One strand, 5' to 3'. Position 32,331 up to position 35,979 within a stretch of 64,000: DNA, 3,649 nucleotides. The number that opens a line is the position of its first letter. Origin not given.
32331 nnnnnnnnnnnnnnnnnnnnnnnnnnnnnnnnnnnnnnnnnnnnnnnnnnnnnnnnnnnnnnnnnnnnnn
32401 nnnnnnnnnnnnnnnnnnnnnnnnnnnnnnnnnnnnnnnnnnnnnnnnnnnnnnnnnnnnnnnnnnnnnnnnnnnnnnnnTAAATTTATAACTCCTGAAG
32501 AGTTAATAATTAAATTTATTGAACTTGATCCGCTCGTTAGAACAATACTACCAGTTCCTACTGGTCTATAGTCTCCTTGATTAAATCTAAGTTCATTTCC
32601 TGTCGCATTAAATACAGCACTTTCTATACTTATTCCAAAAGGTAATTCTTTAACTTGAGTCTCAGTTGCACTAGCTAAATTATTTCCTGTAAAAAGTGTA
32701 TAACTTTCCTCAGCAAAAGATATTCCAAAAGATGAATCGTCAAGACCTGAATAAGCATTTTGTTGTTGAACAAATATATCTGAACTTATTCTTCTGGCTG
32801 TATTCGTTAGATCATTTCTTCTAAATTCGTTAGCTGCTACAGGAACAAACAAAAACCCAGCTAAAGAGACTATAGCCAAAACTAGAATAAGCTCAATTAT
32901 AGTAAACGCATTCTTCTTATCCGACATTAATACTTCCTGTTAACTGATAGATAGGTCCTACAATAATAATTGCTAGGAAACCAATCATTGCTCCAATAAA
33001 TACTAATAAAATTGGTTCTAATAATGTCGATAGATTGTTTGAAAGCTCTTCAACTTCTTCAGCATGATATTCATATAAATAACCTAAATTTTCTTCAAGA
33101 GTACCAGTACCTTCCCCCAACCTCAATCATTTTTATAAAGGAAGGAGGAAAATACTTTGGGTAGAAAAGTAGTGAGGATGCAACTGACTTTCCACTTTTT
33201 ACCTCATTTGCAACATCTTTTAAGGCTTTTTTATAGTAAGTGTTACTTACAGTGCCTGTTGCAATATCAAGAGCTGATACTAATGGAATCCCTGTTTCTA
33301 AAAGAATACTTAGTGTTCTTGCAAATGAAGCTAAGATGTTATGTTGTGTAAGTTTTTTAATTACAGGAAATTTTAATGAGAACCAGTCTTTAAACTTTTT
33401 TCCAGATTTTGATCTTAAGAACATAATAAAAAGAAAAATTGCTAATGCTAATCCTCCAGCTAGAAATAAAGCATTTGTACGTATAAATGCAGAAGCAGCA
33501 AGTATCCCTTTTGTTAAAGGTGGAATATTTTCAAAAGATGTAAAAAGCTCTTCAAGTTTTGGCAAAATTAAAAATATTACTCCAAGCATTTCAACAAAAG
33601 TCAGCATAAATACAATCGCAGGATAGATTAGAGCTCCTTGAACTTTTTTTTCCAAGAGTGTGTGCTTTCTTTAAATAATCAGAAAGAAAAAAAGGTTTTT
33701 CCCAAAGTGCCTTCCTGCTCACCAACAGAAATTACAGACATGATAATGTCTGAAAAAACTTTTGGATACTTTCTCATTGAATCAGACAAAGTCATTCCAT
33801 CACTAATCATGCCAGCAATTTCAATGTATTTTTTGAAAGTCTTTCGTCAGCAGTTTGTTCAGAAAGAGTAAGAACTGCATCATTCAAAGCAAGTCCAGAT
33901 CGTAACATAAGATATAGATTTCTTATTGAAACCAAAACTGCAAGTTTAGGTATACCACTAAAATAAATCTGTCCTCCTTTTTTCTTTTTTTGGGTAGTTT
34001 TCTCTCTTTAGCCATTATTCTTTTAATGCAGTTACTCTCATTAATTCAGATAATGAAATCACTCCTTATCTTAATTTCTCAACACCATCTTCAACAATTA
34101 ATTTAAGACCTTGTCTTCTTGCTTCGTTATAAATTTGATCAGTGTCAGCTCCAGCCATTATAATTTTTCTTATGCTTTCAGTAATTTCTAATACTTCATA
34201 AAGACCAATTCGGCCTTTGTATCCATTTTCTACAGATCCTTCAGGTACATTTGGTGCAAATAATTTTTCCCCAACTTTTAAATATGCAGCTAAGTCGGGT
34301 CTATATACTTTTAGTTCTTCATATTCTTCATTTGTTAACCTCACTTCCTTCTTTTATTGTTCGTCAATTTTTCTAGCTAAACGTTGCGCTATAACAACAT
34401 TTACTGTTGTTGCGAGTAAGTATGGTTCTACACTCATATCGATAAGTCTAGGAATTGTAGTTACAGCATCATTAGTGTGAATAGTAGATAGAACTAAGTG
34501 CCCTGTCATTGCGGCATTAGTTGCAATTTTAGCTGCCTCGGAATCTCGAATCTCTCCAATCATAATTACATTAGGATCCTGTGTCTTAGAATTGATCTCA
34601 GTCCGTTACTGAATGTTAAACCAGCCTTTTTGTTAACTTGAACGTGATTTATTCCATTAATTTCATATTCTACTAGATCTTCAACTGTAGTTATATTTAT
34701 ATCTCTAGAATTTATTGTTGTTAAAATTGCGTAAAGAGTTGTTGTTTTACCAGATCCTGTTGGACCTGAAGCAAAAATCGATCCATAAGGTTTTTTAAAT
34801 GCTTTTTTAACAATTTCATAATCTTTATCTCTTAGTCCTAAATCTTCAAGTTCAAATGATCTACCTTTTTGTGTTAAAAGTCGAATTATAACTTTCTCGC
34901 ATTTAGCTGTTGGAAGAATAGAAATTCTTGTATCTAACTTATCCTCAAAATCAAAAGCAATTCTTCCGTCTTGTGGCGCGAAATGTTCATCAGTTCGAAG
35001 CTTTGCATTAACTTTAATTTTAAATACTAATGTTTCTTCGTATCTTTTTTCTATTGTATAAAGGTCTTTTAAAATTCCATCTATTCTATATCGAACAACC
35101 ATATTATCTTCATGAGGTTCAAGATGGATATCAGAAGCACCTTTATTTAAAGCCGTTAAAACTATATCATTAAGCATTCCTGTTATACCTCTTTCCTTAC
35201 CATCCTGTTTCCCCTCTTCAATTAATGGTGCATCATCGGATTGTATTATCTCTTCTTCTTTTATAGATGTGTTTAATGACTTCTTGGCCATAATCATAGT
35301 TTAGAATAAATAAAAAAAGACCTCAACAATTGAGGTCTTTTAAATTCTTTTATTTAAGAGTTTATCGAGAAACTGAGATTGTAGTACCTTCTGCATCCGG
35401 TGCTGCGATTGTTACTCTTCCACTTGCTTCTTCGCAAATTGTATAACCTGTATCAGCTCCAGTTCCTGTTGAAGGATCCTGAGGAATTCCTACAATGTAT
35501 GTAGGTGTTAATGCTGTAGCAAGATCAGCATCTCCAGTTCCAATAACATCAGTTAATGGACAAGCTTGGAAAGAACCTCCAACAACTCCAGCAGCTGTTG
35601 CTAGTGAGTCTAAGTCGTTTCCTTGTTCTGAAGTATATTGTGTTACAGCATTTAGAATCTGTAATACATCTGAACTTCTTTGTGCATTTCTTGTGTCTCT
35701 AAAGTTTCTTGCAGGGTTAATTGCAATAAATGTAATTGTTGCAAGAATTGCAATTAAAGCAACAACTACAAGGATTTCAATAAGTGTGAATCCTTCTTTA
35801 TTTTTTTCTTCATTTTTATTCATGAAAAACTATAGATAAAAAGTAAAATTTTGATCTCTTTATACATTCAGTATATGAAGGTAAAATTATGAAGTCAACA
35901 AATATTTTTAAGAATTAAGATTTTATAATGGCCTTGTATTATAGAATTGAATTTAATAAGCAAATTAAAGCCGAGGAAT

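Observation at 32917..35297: Core type IV pilus machinery (pilB ATPase and pilC platform) is degraded while the pilin genes and prepilin peptidase remain intact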

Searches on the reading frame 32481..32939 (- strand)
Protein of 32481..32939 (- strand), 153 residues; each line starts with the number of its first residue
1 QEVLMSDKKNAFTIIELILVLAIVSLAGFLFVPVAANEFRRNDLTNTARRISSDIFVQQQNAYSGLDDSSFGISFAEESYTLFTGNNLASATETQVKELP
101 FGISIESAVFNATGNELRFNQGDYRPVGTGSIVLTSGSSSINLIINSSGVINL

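Call 29: search_protein_families(library=pfam, proteins=[window:32481-32939:-], max_evalue=0.001)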
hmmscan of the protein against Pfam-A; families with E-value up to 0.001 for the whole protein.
window:32481-32939:- (153 aa): 1 family
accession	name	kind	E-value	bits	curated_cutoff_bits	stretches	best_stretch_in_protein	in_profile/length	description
PF07963.17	N_methyl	-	0.00081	19.3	21.2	0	8-27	3-22/27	Prokaryotic N-terminal methylation motif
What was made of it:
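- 32478..32927 (-): Minor pilin (149 aa; leader KNA|FTIIE), intact. Weak PF07963 match (call 29).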

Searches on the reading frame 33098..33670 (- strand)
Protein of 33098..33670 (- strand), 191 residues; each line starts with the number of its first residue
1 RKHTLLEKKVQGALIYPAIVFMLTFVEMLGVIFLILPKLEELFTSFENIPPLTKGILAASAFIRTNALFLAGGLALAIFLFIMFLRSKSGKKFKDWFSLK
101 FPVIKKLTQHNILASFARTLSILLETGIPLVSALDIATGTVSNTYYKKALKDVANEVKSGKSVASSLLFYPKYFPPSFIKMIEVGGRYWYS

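Call 58: search_protein_representatives(protein=window:33098-33670:-)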
Query: 191 residues. Proteins with E-value up to 0.001 (for the whole library): 22773; up to 1e-10: 10847; up to 1e-30: 90. The best 150 are listed.
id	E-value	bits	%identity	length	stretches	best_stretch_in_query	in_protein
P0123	8.7e-53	195.1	42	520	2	4-185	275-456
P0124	8.4e-50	185.3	40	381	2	3-185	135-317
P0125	8.7e-48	178.8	44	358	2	2-186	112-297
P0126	2.3e-47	177.4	50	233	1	19-186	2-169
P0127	5.6e-46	172.9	38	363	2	2-186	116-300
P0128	1.2e-44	168.5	39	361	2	5-185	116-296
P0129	3.3e-43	163.9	39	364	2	4-172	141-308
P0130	3.3e-43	163.8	35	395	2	6-186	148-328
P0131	8.0e-42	159.3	38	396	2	6-187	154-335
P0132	1.2e-41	158.8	37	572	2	2-186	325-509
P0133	1.5e-40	155.2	39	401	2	7-186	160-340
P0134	1.3e-38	148.9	34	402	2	2-186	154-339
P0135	1.7e-38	148.5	32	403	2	7-186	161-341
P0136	6.6e-37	143.3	38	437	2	2-186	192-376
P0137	1.1e-36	142.6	38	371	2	6-167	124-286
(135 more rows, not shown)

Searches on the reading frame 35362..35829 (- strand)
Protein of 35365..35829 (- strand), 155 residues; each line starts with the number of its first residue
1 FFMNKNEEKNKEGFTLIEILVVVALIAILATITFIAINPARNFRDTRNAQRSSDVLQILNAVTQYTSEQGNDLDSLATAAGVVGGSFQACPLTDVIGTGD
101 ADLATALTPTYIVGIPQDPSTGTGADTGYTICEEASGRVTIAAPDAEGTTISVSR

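Call 29: search_protein_families(library=pfam, proteins=[window:35365-35829:-], max_evalue=0.001)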
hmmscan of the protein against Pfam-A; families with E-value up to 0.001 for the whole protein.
window:35365-35829:- (155 aa): 1 family
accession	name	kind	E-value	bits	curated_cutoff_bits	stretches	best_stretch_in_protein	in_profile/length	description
PF07963.17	N_methyl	-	4.8e-08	32.7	21.2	1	9-33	2-26/27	Prokaryotic N-terminal methylation motif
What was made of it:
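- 35362..35823 (-): Major type IV pilin gene (153 aa), intact. A promoter-like site lies upstream at 35870-35898. PF07963 N_methyl match (call 29).
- Checked: The major pilin is at 35362-35823 (EGFTLIE leader, PF07963; call 29).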

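Call 31: find_encoding_contigs(protein=window:35362-35823:-, flank=2000, max_places=6)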
Protein window:35362-35823:- (153 aa): no gene with exactly this product is on record in the collection.

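Call 32: list_cluster_members(proteins=[P0077, window:35365-35823:-, window:30640-32478:-, window:55890-59507:+])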
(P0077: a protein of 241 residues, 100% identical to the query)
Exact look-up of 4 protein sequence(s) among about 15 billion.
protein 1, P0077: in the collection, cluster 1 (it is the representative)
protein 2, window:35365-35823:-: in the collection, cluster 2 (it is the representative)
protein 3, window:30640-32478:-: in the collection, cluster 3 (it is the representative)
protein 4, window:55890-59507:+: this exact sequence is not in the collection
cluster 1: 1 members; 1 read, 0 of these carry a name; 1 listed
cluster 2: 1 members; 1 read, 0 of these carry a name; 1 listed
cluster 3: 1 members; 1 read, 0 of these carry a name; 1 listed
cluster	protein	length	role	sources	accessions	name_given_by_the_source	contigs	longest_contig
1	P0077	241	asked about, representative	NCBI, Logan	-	-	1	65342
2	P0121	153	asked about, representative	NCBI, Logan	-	-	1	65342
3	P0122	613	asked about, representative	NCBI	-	-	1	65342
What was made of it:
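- Tried and rejected: Exact look-ups gave no NCBI accession (calls 31, 32).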

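Call 78: predict_structure(alignment_id=A2)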
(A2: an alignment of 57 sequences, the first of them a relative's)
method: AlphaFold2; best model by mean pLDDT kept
length: 613 residues; sequences in the alignment: 57
mean_pLDDT: 90.0   pTM: 0.60
mean pLDDT of the five models: 90.0, 89.7, 89.4, 89.1, 89.0
residues with pLDDT >= 90: 397; 70-90: 196; 50-70: 15; < 50: 5
segments of 3 or more residues with pLDDT < 50: 525-527
pLDDT, mean of each block of 10 residues (from residue 1): 56 84 91 89 92 93 88 88 88 93 94 90 87 94 92 86 89 90 85 74 88 87 93 92 86 92 94 95 93 94 93 96 96 97 91 96 94 96 95 89 95 92 94 93 95 95 95 93 93 90 93 91 63 90 86 87 91 87 92 88 90 93
secondary structure, 60 per line:
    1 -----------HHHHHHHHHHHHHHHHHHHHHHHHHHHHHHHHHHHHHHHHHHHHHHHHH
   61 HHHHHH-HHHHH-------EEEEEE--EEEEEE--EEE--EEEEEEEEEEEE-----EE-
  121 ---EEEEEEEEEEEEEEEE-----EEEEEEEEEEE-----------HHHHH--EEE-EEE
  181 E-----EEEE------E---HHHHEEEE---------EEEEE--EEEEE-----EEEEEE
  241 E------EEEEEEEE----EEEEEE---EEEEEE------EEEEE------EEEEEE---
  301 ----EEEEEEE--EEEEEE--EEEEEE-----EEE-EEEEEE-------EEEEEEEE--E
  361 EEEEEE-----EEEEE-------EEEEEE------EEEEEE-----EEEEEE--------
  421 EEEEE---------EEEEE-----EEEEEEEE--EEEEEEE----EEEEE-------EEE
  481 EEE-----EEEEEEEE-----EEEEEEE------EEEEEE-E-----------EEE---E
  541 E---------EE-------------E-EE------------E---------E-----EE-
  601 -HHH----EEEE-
elements in order: H12-66 H68-72 E80-85 E88-93 E96-98 E101-112 E124-139 E145-155 H167-171 E174-176 E178-181 E187-190 H201-204 E205-208 E218-222 E225-229 E235-241 E248-255 E260-265 E269-274 E281-285 E292-297 E305-311 E314-319 E322-327 E333-335 E337-342 E350-357 E360-366 E372-376 E384-389 E396-401 E407-412 E421-425 E435-439 E445-452 E455-461 E466-470 E478-483 E489-496 E502-508 E515-520 E534-536 E609-612
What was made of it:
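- On Type IV pilin: The AF2 model of the 613-aa protein has an N-terminal helix at residues 12-66 (call 78).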

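Call 81: fold_search(model_id=the predicted structure, library=pdb)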
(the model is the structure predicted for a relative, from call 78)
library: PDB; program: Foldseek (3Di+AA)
matches with E <= 10: 1353; with E <= 0.001: 895
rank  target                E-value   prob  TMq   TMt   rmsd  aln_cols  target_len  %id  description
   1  1p22_A                1.8e-10  1.00  0.40  0.59   3.8       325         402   12  Structure of a beta-TrCP1-Skp1-beta-catenin complex: destruction motif binding and lysine specificity on the SCFbeta-T (released 2003-07-08)
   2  6e29_C                4.8e-10  1.00  0.39  0.71   4.5       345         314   11  Crystal structure of Myceliophteria_thermophila Cps50 (Swd1) beta-propeller domain (released 2018-07-25)
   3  9e2g_2C               9.2e-10  1.00  0.20  0.19  34.3       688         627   11  Cryo-EM structure of 48 nm repeat of microtubule doublet from T. brucei flagellum (released 2025-03-12)
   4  5nuv                  1.6e-09  1.00  0.39  0.73   4.0       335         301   14  Structure of the WD40-domain of human ATG16L1 (released 2017-07-19)
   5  6g6o_A                2.0e-09  1.00  0.37  0.67   6.2       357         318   12  Crystal structure of the computationally designed Ika8 protein: crystal packing No.1 in P63 (released 2018-11-28)
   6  9d5n_CH               2.0e-09  1.00  0.33  0.33  27.4       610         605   10  48-nm doublet microtubule from Trichomonas vaginalis strain G3 (released 2025-05-14)
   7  9ltj_B                2.2e-09  1.00  0.27  0.22  27.7       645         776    9  Cryo-EM structure of DDB1-DDA1-DET1 complex (released 2026-01-28)
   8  8snb_4A               2.3e-09  1.00  0.23  0.23  31.7       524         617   12  atomic model of sea urchin sperm doublet microtubule (48-nm periodicity) (released 2023-06-28)
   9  3mks_D                2.6e-09  1.00  0.37  0.48   7.5       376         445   10  Crystal Structure of yeast Cdc4/Skp1 in complex with an allosteric inhibitor SCF-I2 (released 2010-07-21)
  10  8tyq_A                2.7e-09  1.00  0.38  0.26   4.4       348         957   13  Structure of the C-terminal half of LRRK2 bound to GZD-824 (G2019S mutant) (released 2023-12-06)
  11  6m92_A                3.3e-09  1.00  0.40  0.60   3.9       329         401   11  Monophosphorylated pSer33 b-Catenin peptide, b-TrCP/Skp1, NRX-2663 ternary complex (released 2019-04-03)
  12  6wnx_D                3.5e-09  1.00  0.39  0.58   4.0       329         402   10  FBXW11-SKP1 in complex with a pSer33/pSer37 Beta-Catenin peptide (released 2020-05-06)
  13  9j5e_A                4.0e-09  1.00  0.38  0.62   5.8       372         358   10  Crystal structure of Hir2_WD40 in complex with Hpc2_NHRD (released 2025-06-11)
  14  3v7d_B                4.4e-09  1.00  0.37  0.49   7.3       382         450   10  Crystal Structure of ScSkp1-ScCdc4-pSic1 peptide complex (released 2012-05-02)
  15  7mq8_LT               4.8e-09  1.00  0.23  0.17  34.2       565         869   10  Cryo-EM structure of the human SSU processome, state pre-A1 (released 2021-09-22)
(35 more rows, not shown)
